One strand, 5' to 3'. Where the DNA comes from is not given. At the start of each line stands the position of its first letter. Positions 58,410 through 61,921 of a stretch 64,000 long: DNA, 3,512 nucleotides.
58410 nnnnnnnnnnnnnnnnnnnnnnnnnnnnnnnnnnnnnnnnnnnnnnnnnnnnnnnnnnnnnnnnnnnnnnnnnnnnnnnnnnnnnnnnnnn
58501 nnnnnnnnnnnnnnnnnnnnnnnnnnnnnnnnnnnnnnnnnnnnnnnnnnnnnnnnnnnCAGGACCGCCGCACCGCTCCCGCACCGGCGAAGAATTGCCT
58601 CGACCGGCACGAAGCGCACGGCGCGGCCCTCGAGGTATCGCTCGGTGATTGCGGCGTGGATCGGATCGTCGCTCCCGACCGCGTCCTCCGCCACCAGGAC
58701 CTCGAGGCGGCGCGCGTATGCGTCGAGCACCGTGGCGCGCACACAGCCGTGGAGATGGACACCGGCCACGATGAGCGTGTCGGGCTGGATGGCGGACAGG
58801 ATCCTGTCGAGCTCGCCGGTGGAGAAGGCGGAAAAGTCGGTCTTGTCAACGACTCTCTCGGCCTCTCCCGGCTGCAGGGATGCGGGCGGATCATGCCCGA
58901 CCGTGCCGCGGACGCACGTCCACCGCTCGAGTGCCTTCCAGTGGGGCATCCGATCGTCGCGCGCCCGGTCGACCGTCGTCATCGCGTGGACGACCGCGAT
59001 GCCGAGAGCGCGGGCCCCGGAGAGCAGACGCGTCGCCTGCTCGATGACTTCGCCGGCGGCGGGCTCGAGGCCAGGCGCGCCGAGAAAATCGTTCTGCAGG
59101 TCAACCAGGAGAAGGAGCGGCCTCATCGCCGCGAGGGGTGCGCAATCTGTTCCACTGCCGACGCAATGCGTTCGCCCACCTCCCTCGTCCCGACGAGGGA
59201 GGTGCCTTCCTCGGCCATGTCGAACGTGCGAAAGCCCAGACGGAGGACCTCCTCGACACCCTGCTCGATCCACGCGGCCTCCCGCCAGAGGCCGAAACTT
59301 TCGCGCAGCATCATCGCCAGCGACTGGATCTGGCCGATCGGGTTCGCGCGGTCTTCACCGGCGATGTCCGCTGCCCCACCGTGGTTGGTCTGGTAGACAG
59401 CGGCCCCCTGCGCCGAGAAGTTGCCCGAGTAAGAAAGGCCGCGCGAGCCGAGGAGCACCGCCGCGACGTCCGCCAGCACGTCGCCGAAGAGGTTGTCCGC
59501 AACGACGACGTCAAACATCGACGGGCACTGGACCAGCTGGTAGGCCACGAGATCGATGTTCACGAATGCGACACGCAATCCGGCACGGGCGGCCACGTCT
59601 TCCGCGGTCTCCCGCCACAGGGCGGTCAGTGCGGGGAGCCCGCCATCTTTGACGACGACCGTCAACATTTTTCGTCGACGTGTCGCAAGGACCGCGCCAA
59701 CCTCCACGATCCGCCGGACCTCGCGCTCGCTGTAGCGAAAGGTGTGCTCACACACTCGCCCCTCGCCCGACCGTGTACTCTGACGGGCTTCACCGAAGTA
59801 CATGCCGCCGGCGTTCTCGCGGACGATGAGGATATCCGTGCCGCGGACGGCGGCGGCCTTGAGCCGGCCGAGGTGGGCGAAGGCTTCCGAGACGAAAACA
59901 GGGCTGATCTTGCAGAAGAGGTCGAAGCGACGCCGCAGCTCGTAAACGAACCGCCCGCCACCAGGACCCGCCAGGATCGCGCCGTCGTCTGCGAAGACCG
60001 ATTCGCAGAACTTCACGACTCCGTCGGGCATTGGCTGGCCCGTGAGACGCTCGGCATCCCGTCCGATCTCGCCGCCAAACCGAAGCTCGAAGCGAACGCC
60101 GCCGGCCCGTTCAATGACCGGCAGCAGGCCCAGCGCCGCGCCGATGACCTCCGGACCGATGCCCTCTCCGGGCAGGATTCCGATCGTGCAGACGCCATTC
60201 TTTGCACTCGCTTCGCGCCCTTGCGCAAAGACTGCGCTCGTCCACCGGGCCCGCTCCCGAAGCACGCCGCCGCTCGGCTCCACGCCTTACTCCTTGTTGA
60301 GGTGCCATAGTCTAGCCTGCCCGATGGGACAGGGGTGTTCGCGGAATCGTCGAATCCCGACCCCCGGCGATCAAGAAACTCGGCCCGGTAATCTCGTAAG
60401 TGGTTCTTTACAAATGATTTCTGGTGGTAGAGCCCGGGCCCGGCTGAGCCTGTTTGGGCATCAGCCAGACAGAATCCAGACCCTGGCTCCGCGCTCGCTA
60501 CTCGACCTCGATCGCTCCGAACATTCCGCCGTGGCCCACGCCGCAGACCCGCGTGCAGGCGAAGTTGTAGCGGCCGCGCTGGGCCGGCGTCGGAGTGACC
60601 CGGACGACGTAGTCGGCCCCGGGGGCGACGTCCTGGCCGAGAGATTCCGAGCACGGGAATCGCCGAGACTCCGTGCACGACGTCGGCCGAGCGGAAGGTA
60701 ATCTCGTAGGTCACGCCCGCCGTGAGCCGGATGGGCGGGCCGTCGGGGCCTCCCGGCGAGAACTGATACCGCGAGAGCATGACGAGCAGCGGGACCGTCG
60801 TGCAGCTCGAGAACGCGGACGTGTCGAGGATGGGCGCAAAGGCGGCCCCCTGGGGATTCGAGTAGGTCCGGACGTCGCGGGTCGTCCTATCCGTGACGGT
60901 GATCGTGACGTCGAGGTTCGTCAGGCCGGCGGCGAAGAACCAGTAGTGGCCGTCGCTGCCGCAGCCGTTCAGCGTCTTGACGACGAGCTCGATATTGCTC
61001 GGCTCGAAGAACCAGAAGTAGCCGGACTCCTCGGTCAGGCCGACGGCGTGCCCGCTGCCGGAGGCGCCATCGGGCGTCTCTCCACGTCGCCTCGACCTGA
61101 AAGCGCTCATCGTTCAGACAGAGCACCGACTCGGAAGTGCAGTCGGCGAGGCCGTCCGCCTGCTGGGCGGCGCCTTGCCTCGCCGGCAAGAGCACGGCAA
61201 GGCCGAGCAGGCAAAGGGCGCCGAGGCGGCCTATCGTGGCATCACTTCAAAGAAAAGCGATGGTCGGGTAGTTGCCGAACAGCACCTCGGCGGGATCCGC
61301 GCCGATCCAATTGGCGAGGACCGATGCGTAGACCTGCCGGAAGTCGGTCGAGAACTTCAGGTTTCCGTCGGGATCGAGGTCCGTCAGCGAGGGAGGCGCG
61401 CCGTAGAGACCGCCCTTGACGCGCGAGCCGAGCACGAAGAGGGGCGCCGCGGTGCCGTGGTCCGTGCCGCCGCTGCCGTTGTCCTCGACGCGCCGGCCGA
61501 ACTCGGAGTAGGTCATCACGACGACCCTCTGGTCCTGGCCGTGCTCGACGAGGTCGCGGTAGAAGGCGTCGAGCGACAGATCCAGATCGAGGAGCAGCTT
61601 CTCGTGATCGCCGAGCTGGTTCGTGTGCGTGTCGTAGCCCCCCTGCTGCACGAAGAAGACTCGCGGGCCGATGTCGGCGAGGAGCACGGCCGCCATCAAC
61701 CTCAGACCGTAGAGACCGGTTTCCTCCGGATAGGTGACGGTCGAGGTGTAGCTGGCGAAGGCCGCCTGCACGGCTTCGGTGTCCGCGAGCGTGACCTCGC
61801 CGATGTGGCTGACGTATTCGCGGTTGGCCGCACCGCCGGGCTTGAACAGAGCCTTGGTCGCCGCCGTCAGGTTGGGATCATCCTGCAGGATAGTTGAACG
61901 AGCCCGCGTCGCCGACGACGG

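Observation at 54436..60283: Orphan three-gene operon: IPMDH-like dehydrogenase, isochorismatase-ALDH fusion, A-T-TE NRPS-like enzyme lacking the alpha-amino-binding Asp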

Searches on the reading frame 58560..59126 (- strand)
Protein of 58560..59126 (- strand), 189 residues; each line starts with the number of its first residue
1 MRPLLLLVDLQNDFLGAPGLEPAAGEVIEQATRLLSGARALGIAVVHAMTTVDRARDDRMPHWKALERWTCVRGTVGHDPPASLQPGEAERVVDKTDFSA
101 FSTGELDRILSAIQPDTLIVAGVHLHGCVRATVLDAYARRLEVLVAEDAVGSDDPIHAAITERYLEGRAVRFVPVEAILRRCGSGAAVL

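Call 28: search_solved_structures(query=window:58560-59126:-, max_evalue=0.00001)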
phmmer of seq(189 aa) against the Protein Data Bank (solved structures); distinct sequences matched with E-value up to 0.00001: 19.
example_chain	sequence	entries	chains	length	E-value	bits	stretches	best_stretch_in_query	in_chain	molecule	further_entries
3hu5_A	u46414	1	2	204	2.1e-19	73.5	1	5-177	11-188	Isochorismatase family protein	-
7l6j_A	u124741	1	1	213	6.4e-13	52.4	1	4-152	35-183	Putative hydrolase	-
3eef_A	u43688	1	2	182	1.8e-12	50.9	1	1-155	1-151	N-carbamoylsarcosine amidase related protein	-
3hb7_A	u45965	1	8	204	1.1e-10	45.1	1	4-152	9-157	Isochorismatase hydrolase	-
1nba_A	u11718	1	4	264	1.6e-09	41.3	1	2-153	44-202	N-CARBAMOYLSARCOSINE AMIDOHYDROLASE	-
3irv_A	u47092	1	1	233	5.7e-09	39.5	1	2-152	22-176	CYSTEINE HYDROLASE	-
6azo_A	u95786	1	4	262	6.6e-09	39.3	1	5-155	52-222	Putative amidase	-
6xix_A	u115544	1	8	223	2.9e-08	37.2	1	5-164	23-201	Cysteine hydrolase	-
6azs_A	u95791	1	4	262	4.6e-08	36.5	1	5-155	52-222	Putative amidase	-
5bk6_A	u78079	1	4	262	4.6e-08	36.5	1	5-155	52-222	Putative amidase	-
26st_A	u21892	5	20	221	6.2e-08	36.1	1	2-153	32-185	N-carbamoylsarcosine amidohydrolase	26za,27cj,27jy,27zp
3ot4_A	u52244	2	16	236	1e-07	35.4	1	5-152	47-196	Putative isochorismatase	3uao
6azn_A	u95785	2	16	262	1.7e-07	34.7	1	5-155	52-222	Putative amidase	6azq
6xjm_A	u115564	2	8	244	2.9e-07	33.9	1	4-158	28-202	Biuret hydrolase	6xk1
6xj4_A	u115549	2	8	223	7.5e-07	32.6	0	5-164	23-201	Cysteine hydrolase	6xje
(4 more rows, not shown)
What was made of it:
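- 57114..59126 (-): Fusion protein (670 aa). The N-terminal part is a cysteine hydrolase of the isochorismatase superfamily (aa 4-154, nt ~58665-59117). The C-terminal part is a hydrolytic NAD(P)-dependent aldehyde dehydrogenase (aa 222-666, nt ~57129-58463). The hydrolase is nearest to N-carbamoylsarcosine amidase and biuret-hydrolase-type enzymes (call 28).
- On Isochorismatase proper (EntB/PhzD): The best hits are an uncharacterised family member and CSHase-type amidases (call 28).
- The hydrolase is nearest to amide- and ureido-cleaving cysteine hydrolases (call 28).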

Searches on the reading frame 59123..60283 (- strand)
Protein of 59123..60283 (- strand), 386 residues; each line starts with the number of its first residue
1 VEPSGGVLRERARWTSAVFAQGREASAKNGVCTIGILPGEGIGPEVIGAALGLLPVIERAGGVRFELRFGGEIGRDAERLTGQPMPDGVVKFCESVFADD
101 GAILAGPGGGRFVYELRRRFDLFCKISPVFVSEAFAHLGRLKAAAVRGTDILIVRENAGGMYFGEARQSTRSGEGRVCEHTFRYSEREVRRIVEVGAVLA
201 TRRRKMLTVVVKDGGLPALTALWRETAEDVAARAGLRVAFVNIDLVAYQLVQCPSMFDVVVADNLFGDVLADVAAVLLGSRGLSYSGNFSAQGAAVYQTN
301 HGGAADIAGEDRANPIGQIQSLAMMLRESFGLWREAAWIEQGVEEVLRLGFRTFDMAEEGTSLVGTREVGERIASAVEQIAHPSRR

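Call 7: search_protein_families(library=pfam, proteins=[window:59123-60283:-], max_evalue=0.01)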
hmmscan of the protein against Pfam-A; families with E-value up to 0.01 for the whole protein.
window:59123-60283:- (386 aa): 1 family
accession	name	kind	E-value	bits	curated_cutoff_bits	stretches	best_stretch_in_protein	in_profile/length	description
PF00180.25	Iso_dh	-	2e-71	241.5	27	1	33-373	1-348/348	Isocitrate/isopropylmalate dehydrogenase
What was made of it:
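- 59123..60283 (-): IPMDH-like NAD-dependent beta-hydroxyacid dehydrogenase (386 aa, PF00180). It belongs to a distinct subfamily with the signature GGG-R[FY]VY[DE]LR. Pfam 241 bits (call 7).
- On Isocitrate/isopropylmalate dehydrogenase superfamily (PF00180): Pfam gives 241.5 bits (call 7).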

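Call 8: search_protein_families(library=ncbifam, proteins=[window:59123-60283:-], max_evalue=0.001)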
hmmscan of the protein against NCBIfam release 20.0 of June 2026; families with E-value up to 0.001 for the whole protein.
window:59123-60283:- (386 aa): 16 families
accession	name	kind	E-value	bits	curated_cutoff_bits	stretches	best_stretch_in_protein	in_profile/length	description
TIGR00169.1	leuB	equivalog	2.1e-72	244.1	353.2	1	34-373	2-349/349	3-isopropylmalate dehydrogenase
TIGR02088.1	LEU3_arch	subfamily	5.9e-48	163.8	409.8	1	35-360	2-314/324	isopropylmalate/isohomocitrate dehydrogenases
NF002898.0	PRK03437.1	equivalog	2.9e-43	148.5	393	1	32-378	5-346/347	3-isopropylmalate dehydrogenase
TIGR02089.1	TTC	equivalog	8.8e-43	146.5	470.4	1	34-373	6-348/352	tartrate dehydrogenase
NF040626.1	AksF2_Meth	equivalog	3.7e-40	138.2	540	1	33-363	3-320/333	homoisocitrate dehydrogenase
NF006529.0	PRK08997.1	equivalog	2.2e-39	135.4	510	1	33-361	5-323/335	isocitrate dehydrogenase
NF006048.0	PRK08194.1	equivalog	1.9e-38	132.4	501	1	33-376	5-348/352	tartrate dehydrogenase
NF006673.0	PRK09222.1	equivalog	1.6e-35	123.1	509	1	32-380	5-344/482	NADP-dependent isocitrate dehydrogenase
NF040619.1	AksF_Meth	equivalog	6.8e-35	120.7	500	1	34-372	4-342/343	homoisocitrate dehydrogenase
NF040855.1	iso_homocit_dh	equivalog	5.8e-33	114.6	680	1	34-373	4-315/345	isocitrate--homoisocitrate dehydrogenase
TIGR02924.1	ICDH_alpha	equivalog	2.6e-29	102.6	561.35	1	34-380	3-340/473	isocitrate dehydrogenase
TIGR00175.1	mito_nad_idh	equivalog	2.1e-28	99.5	432.4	1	30-363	2-324/334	isocitrate dehydrogenase (NAD(+))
TIGR00183.1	prok_nadp_idh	equivalog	3.5e-19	69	567.3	1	244-375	283-414/417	isocitrate dehydrogenase (NADP(+))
NF005036.0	PRK06451.1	equivalog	2.1e-17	62.9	484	1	244-379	276-410/412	NADP-dependent isocitrate dehydrogenase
NF005425.0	PRK07006.1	equivalog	1.3e-16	60.4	490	1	242-373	281-412/416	NADP-dependent isocitrate dehydrogenase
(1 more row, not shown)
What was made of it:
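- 59123..60283 (-): It scores below the LeuB equivalog cut-off, 244 against 353 (call 8).
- On 3-Isopropylmalate dehydrogenase (LeuB, EC 1.1.1.85): TIGR00169 gives 244.1 bits against a cut-off of 353.2 (call 8).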

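Call 29: search_solved_structures(query=window:59123-60283:-, max_evalue=1e-20)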
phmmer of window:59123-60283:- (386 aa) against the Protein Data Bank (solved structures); distinct sequences matched with E-value up to 1e-20: 51.
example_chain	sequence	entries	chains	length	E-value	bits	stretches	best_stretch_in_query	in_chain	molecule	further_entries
3u1h_A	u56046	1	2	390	4.7e-65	223.4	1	34-380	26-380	3-isopropylmalate dehydrogenase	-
1vlc_A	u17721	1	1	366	1.1e-57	199.1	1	33-380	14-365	3-isopropylmalate dehydrogenase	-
1v5b_A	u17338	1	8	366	2.5e-57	197.9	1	34-377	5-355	3-isopropylmalate dehydrogenase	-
2ayq_A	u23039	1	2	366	1.5e-56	195.4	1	34-378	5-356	3-ISOPROPYLMALATE DEHYDROGENASE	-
1v53_A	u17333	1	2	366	1.5e-56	195.4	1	34-377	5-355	3-isopropylmalate dehydrogenase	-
3vmk_A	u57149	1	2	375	7.5e-54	186.5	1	33-378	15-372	3-isopropylmalate dehydrogenase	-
1a05_A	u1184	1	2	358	1.2e-53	185.8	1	34-377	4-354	3-ISOPROPYLMALATE DEHYDROGENASE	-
5j32_A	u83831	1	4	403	1.7e-53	185.3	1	24-379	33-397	3-isopropylmalate dehydrogenase 2, chloroplastic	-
3vml_A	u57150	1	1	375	1.8e-53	185.2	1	33-378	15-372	3-isopropylmalate dehydrogenase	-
3r8w_A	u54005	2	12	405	2.6e-53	184.7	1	31-379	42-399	3-isopropylmalate dehydrogenase 2, chloroplastic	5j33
3vkz_A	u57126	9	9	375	3.9e-53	184.2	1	33-378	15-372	3-isopropylmalate dehydrogenase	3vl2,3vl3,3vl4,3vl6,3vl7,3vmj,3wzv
3wzx_A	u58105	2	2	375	4.5e-53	184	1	33-378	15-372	3-isopropylmalate dehydrogenase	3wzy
5j34_A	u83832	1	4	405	1.1e-52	182.7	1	31-379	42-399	3-isopropylmalate dehydrogenase 2, chloroplastic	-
4iwh_A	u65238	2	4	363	2.1e-52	181.8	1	33-376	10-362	3-isopropylmalate dehydrogenase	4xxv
1cnz_A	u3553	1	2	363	3.4e-52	181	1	34-377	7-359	PROTEIN (3-ISOPROPYLMALATE DEHYDROGENASE)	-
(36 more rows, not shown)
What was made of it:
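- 59123..60283 (-): The nearest solved structures are LeuB (call 29).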

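Call 43: search_solved_structures(query=window:59123-60283:-, max_evalue=1e-50, show_alignments=2)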
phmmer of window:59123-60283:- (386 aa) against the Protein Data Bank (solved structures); distinct sequences matched with E-value up to 1e-50: 17.
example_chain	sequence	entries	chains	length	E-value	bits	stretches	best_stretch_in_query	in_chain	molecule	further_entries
3u1h_A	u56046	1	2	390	4.7e-65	223.4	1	34-380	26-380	3-isopropylmalate dehydrogenase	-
1vlc_A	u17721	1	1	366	1.1e-57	199.1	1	33-380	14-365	3-isopropylmalate dehydrogenase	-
1v5b_A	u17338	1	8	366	2.5e-57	197.9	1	34-377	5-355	3-isopropylmalate dehydrogenase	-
2ayq_A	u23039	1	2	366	1.5e-56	195.4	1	34-378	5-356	3-ISOPROPYLMALATE DEHYDROGENASE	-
1v53_A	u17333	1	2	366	1.5e-56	195.4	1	34-377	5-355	3-isopropylmalate dehydrogenase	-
3vmk_A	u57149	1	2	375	7.5e-54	186.5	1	33-378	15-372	3-isopropylmalate dehydrogenase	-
1a05_A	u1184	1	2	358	1.2e-53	185.8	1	34-377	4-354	3-ISOPROPYLMALATE DEHYDROGENASE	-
5j32_A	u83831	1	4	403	1.7e-53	185.3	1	24-379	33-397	3-isopropylmalate dehydrogenase 2, chloroplastic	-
3vml_A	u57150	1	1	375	1.8e-53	185.2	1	33-378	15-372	3-isopropylmalate dehydrogenase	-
3r8w_A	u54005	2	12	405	2.6e-53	184.7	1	31-379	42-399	3-isopropylmalate dehydrogenase 2, chloroplastic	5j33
3vkz_A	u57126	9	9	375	3.9e-53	184.2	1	33-378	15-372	3-isopropylmalate dehydrogenase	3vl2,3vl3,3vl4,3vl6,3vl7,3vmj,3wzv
3wzx_A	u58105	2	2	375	4.5e-53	184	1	33-378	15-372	3-isopropylmalate dehydrogenase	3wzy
5j34_A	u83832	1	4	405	1.1e-52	182.7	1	31-379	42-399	3-isopropylmalate dehydrogenase 2, chloroplastic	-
4iwh_A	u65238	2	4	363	2.1e-52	181.8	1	33-376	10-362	3-isopropylmalate dehydrogenase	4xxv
1cnz_A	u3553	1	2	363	3.4e-52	181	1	34-377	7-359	PROTEIN (3-ISOPROPYLMALATE DEHYDROGENASE)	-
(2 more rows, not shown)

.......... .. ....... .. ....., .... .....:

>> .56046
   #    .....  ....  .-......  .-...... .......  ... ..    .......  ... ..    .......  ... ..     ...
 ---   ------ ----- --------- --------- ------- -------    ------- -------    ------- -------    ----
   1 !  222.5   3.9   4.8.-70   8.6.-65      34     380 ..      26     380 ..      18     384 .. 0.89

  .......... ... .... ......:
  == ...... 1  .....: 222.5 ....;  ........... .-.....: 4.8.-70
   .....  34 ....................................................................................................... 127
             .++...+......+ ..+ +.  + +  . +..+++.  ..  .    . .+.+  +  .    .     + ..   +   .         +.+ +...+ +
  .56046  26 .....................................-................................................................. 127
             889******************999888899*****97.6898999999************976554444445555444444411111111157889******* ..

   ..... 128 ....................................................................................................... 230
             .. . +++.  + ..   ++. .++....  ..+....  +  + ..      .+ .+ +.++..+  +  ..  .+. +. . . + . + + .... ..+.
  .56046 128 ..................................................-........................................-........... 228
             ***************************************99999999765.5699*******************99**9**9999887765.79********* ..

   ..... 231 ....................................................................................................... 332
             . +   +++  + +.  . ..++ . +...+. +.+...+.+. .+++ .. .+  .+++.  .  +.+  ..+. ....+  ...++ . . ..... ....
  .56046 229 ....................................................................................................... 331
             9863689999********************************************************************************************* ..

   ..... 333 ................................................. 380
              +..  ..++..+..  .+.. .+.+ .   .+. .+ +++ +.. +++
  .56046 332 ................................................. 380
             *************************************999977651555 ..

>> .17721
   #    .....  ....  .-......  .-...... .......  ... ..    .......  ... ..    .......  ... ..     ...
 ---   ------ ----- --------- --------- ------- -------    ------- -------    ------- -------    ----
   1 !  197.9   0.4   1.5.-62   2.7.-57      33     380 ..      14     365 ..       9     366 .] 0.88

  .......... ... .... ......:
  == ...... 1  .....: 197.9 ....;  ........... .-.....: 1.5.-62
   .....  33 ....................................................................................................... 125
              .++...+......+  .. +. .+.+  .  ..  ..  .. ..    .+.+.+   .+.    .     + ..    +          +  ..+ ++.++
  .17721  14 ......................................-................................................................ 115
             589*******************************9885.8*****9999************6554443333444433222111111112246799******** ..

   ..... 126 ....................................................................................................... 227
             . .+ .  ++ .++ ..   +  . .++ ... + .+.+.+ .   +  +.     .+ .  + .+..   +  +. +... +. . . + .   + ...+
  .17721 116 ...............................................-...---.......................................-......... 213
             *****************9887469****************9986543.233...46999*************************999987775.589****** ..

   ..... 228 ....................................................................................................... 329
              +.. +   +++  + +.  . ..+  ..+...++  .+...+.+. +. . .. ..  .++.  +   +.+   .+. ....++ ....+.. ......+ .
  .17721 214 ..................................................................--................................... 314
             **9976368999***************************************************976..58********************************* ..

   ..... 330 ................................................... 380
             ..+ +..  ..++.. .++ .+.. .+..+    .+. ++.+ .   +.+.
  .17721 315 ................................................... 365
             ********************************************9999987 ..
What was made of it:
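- On 3-Isopropylmalate dehydrogenase (LeuB, EC 1.1.1.85): The loop is deleted and Arg104 is Ser in the alignments to 3u1h and 1vlc (call 43).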

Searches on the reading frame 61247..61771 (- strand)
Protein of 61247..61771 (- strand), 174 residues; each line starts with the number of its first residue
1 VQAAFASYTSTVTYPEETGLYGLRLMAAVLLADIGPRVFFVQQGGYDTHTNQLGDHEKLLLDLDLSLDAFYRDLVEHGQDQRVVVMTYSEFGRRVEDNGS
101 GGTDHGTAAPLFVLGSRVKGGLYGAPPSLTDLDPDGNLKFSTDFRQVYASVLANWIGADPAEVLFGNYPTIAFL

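Call 11: search_protein_families(library=pfam, proteins=[window:61247-61771:-], max_evalue=0.001)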
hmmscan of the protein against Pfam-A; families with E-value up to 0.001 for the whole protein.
window:61247-61771:- (174 aa): 1 family
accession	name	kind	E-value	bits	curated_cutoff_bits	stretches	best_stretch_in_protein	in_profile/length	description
PF07394.17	DUF1501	-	1.8e-27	97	27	1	16-131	224-341/390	Protein of unknown function (DUF1501)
